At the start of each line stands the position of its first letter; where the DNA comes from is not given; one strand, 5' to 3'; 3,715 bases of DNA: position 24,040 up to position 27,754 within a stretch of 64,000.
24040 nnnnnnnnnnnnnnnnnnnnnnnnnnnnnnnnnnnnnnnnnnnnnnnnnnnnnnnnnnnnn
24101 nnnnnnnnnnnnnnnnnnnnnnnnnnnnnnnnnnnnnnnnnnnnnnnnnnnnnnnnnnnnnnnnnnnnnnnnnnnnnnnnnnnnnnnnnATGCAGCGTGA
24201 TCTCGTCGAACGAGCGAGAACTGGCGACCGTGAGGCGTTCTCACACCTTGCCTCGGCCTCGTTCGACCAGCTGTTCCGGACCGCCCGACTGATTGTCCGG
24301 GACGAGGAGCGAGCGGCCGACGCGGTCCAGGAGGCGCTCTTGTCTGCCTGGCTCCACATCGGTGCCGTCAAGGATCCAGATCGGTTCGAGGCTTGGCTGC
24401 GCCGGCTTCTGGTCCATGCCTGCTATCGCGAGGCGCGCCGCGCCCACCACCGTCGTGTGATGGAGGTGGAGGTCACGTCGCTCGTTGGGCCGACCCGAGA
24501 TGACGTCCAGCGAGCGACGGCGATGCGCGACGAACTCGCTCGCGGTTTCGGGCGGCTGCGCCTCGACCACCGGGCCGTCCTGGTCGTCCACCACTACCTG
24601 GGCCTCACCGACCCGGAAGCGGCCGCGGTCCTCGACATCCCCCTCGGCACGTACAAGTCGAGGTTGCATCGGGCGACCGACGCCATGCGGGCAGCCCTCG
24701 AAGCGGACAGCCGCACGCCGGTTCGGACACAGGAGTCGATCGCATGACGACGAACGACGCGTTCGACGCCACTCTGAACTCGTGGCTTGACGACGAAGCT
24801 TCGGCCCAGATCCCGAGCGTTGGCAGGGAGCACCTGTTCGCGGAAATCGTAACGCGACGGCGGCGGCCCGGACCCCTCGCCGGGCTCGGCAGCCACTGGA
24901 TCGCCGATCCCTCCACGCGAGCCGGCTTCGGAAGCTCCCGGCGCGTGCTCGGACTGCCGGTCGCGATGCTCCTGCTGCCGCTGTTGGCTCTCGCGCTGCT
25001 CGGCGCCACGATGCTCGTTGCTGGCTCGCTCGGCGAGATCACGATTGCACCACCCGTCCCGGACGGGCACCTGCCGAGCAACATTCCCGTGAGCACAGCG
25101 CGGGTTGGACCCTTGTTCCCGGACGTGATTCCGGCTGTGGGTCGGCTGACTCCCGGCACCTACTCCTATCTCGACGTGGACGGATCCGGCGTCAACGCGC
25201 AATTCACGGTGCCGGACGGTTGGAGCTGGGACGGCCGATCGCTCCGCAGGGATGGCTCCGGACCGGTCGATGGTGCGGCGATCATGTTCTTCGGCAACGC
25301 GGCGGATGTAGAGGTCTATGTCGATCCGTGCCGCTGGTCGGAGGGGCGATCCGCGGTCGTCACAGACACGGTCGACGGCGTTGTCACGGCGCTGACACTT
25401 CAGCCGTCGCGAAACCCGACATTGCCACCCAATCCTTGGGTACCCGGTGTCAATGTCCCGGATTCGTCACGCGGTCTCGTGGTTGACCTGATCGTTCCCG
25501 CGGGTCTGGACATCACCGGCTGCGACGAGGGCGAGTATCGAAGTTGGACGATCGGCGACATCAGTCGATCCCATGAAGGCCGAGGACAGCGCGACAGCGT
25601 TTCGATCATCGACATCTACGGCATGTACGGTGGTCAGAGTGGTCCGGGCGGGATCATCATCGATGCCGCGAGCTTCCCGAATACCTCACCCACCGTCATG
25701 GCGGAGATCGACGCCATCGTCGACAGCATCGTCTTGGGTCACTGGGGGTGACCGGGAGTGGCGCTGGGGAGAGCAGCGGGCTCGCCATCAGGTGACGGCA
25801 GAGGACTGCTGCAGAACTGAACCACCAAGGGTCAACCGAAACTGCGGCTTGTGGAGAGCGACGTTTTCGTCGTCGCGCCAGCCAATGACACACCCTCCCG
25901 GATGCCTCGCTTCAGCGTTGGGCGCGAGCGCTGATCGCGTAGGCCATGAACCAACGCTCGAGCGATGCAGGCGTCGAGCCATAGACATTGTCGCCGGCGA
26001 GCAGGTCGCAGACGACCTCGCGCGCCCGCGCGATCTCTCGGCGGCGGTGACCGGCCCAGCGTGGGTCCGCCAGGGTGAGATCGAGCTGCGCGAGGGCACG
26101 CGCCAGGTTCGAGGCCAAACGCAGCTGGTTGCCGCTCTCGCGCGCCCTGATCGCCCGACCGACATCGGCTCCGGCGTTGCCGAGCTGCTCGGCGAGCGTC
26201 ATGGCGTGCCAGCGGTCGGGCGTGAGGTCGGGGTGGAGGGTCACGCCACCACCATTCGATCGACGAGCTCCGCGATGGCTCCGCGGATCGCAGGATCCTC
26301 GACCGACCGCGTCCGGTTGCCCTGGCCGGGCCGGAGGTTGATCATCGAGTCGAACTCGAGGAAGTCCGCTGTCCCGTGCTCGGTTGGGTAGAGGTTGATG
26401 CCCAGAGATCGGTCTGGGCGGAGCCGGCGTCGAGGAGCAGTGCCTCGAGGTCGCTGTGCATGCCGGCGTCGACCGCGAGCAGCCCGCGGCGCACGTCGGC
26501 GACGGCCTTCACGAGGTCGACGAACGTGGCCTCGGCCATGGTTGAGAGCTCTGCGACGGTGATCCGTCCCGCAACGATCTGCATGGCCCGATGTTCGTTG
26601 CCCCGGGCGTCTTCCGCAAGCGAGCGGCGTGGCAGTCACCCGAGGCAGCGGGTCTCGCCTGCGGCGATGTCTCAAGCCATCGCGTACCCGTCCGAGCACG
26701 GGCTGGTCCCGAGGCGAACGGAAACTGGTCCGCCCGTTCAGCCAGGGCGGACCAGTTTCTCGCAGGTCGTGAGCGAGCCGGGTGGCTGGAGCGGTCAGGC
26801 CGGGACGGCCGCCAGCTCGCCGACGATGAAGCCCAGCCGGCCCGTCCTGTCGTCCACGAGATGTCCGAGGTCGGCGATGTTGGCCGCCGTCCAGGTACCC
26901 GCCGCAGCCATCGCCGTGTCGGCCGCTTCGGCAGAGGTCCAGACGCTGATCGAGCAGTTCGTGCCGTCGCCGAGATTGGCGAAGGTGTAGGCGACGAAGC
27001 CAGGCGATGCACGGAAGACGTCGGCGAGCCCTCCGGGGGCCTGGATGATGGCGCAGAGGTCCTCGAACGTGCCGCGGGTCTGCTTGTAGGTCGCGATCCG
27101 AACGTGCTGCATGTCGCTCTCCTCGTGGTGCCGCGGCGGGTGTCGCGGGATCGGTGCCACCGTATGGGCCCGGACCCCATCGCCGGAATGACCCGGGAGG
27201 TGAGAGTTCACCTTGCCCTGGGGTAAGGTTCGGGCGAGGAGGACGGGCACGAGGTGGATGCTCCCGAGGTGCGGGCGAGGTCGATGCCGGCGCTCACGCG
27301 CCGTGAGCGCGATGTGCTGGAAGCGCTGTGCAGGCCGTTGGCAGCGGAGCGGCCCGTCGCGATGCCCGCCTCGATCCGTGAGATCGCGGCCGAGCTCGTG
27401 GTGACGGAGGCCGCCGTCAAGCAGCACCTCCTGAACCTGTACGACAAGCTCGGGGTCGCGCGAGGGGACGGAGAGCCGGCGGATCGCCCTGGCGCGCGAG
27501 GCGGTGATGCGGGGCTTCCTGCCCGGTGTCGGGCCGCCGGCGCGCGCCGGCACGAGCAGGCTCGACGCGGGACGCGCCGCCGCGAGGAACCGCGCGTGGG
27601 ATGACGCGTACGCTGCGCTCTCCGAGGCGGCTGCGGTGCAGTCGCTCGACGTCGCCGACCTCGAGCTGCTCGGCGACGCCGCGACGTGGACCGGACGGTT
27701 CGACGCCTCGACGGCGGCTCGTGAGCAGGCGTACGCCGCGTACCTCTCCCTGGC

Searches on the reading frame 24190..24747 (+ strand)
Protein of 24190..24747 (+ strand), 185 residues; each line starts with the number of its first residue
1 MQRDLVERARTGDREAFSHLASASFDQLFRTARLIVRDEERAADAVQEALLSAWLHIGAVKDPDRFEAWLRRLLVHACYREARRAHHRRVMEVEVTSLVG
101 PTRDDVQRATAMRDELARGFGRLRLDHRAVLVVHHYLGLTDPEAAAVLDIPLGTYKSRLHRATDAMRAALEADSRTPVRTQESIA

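Call 6: search_protein_families(library=pfam, proteins=[window:24190-24747:+], max_evalue=0.01)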
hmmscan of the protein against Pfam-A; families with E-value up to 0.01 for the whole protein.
window:24190-24747:+ (185 aa): 5 families
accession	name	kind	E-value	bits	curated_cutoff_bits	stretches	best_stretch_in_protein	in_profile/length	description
PF04542.20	Sigma70_r2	-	4.7e-10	39.6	24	1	26-86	7-69/71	Sigma-70 region 2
PF08281.18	Sigma70_r4_2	-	2.2e-07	30.8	25.7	1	121-162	9-50/54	Sigma-70, region 4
PF04545.22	Sigma70_r4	-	0.00026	20.9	24.1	1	126-167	8-49/50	Sigma-70, region 4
PF07638.17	Sigma70_ECF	-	0.00036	20.9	21.1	1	4-170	6-183/185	ECF sigma factor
PF13384.12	HTH_23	-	0.007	16.6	24.6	0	124-161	3-40/50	Homeodomain-like domain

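Call 7: search_protein_families(library=ncbifam, proteins=[window:24190-24747:+], max_evalue=0.01)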
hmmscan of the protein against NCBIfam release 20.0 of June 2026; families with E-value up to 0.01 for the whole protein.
window:24190-24747:+ (185 aa): 69 families (the best 25 are shown)
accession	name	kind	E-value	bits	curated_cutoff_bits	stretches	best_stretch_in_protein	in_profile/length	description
TIGR02983.1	SigE-fam_strep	subfamily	5.9e-28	97.8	141.55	1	12-172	3-160/162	SigE family RNA polymerase sigma factor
NF008888.0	PRK11922.1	equivalog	4.8e-27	95.1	204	1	3-173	18-199/231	RNA polymerase sigma factor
NF007225.0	PRK09643.1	equivalog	2.4e-26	92.7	190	1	3-172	15-184/204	RNA polymerase sigma factor SigM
TIGR02954.1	Sig70_famx3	hypoth_equivalog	5.5e-26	91.3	188.5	1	3-172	4-169/170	RNA polymerase sigma-70 factor, TIGR02954 family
NF009171.0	PRK12518.1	equivalog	1.3e-25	90.4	208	1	2-172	14-186/191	RNA polymerase sigma factor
NF007216.0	PRK09638.1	equivalog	6.6e-23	81.4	194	1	3-173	6-177/180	RNA polymerase sigma factor SigY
NF007227.0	PRK09645.1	subfamily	5.8e-22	78.4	202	1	9-174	7-174/177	sigma-70 family RNA polymerase sigma factor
NF004113.0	PRK05602.1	equivalog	7.1e-21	74.8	208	1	3-175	33-206/211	RNA polymerase sigma factor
NF009195.0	PRK12543.1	subfamily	5.4e-20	71.7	197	1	3-172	8-180/192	RNA polymerase sigma factor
NF007223.0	PRK09641.1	equivalog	6.3e-18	65.3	209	1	3-171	6-185/187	RNA polymerase sigma factor SigW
NF009170.0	PRK12517.1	subfamily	2.5e-16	59.6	197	1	14-175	22-181/188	RNA polymerase sigma factor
TIGR02948.1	SigW_bacill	equivalog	2.9e-16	60.1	243.1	1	2-170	5-184/187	RNA polymerase sigma factor SigW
NF009164.0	PRK12511.1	equivalog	3.3e-14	52.8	185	1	27-173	16-162/182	RNA polymerase sigma factor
NF058625.1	sigma_PG0214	equivalog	3.4e-14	52.9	130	1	15-172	4-163/170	GFO_1088 family ECF-type sigma factor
NF053879.1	RNAPolSigSigVBac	equivalog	4.9e-14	52.3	190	1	22-173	11-158/160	RNA polymerase sigma factor SigV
TIGR02937.1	sigma70-ECF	superfamily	5.4e-13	48.9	42.9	1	15-169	1-164/165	sigma-70 family RNA polymerase sigma factor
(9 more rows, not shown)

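Call 9: find_related_loci(query=window:24190-24747:+, collection=genome_contigs, flank=4000)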
Query window:24190-24747:+ (185 aa) in genome_contigs; peptide patterns used: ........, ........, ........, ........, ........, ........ (x = any residue, [..] = any of these).
598 stretches matched a pattern (row limit reached: there are more); 135 encode a relative of the query (tblastn E <= 1e-3); the best 80 are kept; 80 distinct loci.
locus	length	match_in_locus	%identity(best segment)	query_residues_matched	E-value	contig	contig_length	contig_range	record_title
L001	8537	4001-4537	73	8-185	1e-70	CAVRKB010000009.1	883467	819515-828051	MAG: uncultured Chloroflexia bacterium isolate MFD05567.bin.2.88 genome assembly, contig: contig_4747, whole genome shot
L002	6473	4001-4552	58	1-184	1e-58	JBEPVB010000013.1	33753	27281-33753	MAG: Chloroflexota bacterium isolate 22E.metabat2_refined.055 NODE_1079_length_33753_cov_10.848626, whole genome shotgun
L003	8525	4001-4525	56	1-175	3e-57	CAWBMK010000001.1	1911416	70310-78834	MAG: uncultured Chloroflexia bacterium isolate MFD02242.bin.1.310 genome assembly, contig: contig_11519, whole genome sh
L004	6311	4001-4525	59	1-176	3e-57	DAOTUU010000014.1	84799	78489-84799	MAG TPA_asm: Chloroflexota bacterium isolate F3_87 k223_134363, whole genome shotgun sequence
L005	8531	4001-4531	59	1-178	6e-56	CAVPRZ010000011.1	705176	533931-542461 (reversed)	MAG: uncultured Chloroflexia bacterium isolate MFD10007.bin.2.206 genome assembly, contig: contig_8779, whole genome sho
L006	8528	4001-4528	57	1-177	5e-56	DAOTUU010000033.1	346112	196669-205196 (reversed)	MAG TPA_asm: Chloroflexota bacterium isolate F3_87 k223_89034, whole genome shotgun sequence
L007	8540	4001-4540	56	1-181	8e-56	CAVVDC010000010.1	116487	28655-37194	MAG: uncultured Chloroflexia bacterium isolate MFD02242.bin.2.318 genome assembly, contig: contig_47599, whole genome sh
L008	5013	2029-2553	57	1-176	3e-55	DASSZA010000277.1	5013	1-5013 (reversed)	MAG TPA_asm: Candidatus Limnocylindrales bacterium isolate SMAG_U695 k141_329128, whole genome shotgun sequence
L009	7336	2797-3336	55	1-181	2e-53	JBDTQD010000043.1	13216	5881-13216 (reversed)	MAG: Chloroflexota bacterium isolate cluster3_bin.213 NODE_19494_length_13216_cov_42.646000, whole genome shotgun sequen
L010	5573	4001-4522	56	1-175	5e-53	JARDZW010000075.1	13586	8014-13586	MAG: Chloroflexota bacterium isolate C_No_T0_bin.2 scaffold_1213, whole genome shotgun sequence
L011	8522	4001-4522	55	1-175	4e-53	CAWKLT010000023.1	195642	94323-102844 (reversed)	MAG: uncultured Chloroflexia bacterium isolate MFD08497.bin.2.150 genome assembly, contig: contig_81336, whole genome sh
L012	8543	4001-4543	59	1-178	6e-53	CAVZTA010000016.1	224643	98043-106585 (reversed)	MAG: uncultured Chloroflexia bacterium isolate MFD00392.bin.2.297 genome assembly, contig: contig_67160, whole genome sh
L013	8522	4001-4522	55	1-175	1e-52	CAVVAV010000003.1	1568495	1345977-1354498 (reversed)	MAG: uncultured Chloroflexia bacterium isolate MFD09206.bin.1.36 genome assembly, contig: contig_91, whole genome shotgu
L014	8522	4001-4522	58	1-175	4e-52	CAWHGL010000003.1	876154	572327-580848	MAG: uncultured Chloroflexia bacterium isolate MFD00392.bin.2.284 genome assembly, contig: contig_19798, whole genome sh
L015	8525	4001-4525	52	1-176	3e-52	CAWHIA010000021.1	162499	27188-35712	MAG: uncultured Chloroflexia bacterium isolate MFD00392.bin.3.628 genome assembly, contig: contig_5252, whole genome sho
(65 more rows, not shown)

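Call 67: search_solved_structures(query=window:24190-24747:+, max_evalue=0.001)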
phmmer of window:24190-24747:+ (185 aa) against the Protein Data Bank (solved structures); distinct sequences matched with E-value up to 0.001: 19.
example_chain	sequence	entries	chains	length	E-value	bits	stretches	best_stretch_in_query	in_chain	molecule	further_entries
6dv9_F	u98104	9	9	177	9.1e-13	51.8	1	27-171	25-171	ECF RNA polymerase sigma factor SigL | RNA polymerase sigma factor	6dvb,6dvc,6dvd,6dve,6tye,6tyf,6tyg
8z6g_B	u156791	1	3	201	1.7e-12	50.9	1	3-172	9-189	RNA polymerase sigma factor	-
6in7_B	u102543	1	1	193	1.8e-12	50.8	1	3-171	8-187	RNA polymerase sigma-H factor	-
4cxf_A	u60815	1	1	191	2.3e-12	50.5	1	3-175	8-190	RNA POLYMERASE SIGMA FACTOR CNRH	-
5wuq_A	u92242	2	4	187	1.2e-11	48.2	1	5-170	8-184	ECF RNA polymerase sigma factor SigW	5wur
1or7_A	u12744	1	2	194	1.4e-09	41.4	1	4-166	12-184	RNA polymerase sigma-E factor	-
6jbq_F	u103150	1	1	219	2.2e-09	40.8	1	4-166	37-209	ECF RNA polymerase sigma-E factor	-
9m9d_F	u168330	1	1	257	9.6e-09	38.7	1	16-172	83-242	ECF RNA polymerase sigma factor SigE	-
9m98_F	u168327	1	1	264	9.9e-09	38.7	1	16-172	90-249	ECF RNA polymerase sigma factor SigE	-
9m9e_F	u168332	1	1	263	1e-08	38.6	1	16-172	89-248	ECF RNA polymerase sigma factor SigE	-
6jcy_F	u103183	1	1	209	2.5e-08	37.3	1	19-171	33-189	ECF RNA polymerase sigma factor SigH,ECF RNA polymerase sigma factor SigE,ECF RNA polymera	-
5uxx_A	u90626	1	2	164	4.2e-08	36.6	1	38-173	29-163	RNA polymerase sigma factor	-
5zx2_F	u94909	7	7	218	2.6e-07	34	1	19-171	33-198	ECF RNA polymerase sigma factor SigH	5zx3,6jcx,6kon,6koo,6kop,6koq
2o8x_A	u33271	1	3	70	3.8e-06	30.3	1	121-176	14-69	Probable RNA polymerase sigma-C factor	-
3hug_A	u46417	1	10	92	1.2e-05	28.7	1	102-171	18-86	RNA polymerase sigma factor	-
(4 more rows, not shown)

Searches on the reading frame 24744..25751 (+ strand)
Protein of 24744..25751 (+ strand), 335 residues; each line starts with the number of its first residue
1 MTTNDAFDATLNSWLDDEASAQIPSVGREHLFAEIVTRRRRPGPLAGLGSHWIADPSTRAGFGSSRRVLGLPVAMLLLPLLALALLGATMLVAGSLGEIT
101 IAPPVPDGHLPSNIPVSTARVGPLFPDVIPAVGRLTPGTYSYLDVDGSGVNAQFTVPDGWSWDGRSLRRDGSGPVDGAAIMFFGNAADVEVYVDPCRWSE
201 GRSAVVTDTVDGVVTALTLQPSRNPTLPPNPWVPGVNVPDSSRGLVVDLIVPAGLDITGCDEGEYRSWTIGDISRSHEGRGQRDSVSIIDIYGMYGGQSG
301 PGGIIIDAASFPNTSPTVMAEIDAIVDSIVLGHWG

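Call 6: search_protein_families(library=pfam, proteins=[window:24744-25751:+], max_evalue=0.01)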
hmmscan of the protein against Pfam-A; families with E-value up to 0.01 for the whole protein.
window:24744-25751:+ (335 aa): 0 families

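Call 7: search_protein_families(library=ncbifam, proteins=[window:24744-25751:+], max_evalue=0.01)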
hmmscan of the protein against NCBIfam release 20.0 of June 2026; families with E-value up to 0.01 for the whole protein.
window:24744-25751:+ (335 aa): 0 families

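Call 68: search_solved_structures(query=window:24744-25751:+, max_evalue=1)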
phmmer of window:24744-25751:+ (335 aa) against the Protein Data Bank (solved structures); distinct sequences matched with E-value up to 1: 0.

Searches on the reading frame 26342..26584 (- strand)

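Call 85: search_protein_families(library=pfam, proteins=[window:26342-26584:-], max_evalue=0.001)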
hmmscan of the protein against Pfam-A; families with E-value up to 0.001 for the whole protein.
window:26342-26584:- (80 aa): 1 family
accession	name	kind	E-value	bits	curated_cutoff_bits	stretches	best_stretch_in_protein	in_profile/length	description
PF18924.5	DUF5674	-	1.5e-15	57.6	27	1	3-63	2-62/109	Protein of unknown function (DUF5674)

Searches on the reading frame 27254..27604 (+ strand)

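Call 85: search_protein_families(library=pfam, proteins=[window:27254-27604:+], max_evalue=0.001)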
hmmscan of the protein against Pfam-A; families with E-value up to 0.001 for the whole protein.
window:27254-27604:+ (116 aa): 2 families
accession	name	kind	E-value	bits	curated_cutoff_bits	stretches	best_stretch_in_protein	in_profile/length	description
PF00196.25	GerE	-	5e-07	29.7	23.5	1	42-69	21-48/57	Bacterial regulatory proteins, luxR family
PF01726.22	LexA_DNA_bind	-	1.6e-05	25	23.7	1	11-74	1-62/65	LexA DNA binding domain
